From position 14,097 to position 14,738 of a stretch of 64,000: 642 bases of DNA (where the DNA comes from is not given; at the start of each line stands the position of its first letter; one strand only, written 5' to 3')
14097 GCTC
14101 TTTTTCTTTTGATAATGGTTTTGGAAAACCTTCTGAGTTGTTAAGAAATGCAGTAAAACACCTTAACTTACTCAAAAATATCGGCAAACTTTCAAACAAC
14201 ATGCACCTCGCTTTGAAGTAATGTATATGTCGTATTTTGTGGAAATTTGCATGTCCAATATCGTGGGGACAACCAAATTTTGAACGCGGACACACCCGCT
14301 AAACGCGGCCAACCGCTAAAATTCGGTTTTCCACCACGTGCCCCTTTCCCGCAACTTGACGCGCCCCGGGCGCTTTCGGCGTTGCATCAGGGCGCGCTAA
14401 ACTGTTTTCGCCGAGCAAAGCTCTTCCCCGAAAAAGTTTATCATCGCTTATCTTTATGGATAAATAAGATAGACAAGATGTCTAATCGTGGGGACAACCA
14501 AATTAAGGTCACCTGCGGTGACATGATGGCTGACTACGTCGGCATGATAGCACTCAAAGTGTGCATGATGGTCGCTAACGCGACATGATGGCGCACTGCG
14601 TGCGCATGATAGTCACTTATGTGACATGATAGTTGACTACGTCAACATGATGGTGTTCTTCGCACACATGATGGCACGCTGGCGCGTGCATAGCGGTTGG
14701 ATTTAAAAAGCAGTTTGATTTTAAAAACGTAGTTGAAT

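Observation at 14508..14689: Array of nine co-varying mini-hairpins joined by an invariant ATGATR linker (period ~21 nt)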

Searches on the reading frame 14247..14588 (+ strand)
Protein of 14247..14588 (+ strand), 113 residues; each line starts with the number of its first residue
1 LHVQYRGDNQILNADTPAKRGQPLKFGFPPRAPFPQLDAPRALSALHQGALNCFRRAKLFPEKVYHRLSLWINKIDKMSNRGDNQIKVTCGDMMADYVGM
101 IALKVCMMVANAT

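Call 38: find_homologous_proteins(query=window:14247-14588:+, max_evalue=0.001)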
Query window:14247-14588:+ (113 aa): 2 proteins with E <= 0.001 among 2 candidates.
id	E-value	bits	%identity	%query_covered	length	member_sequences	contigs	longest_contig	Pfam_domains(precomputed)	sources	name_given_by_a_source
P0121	4.6e-72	257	100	100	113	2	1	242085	-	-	-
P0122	6.3e-13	66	83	32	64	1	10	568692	-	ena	-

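Call 39: find_encoding_contigs(protein=P0122, flank=3000, max_places=10)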
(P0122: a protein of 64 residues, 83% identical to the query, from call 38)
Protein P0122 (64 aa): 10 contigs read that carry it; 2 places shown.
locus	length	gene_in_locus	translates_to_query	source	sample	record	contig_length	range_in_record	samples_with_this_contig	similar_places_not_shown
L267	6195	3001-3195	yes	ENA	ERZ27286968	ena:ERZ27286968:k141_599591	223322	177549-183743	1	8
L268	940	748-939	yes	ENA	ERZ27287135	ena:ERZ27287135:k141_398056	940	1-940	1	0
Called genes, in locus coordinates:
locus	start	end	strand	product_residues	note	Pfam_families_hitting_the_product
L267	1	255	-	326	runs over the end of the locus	PF01515:PTA_PTB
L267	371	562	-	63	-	-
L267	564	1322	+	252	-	-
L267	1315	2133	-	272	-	-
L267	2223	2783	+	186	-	PF14277:DUF4364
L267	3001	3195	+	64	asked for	-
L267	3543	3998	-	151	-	PF00075:RNase_H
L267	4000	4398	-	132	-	PF11969:DcpS_C, PF01230:HIT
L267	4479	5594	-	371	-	-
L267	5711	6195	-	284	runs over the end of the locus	PF02645:DegV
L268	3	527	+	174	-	?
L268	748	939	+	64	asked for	?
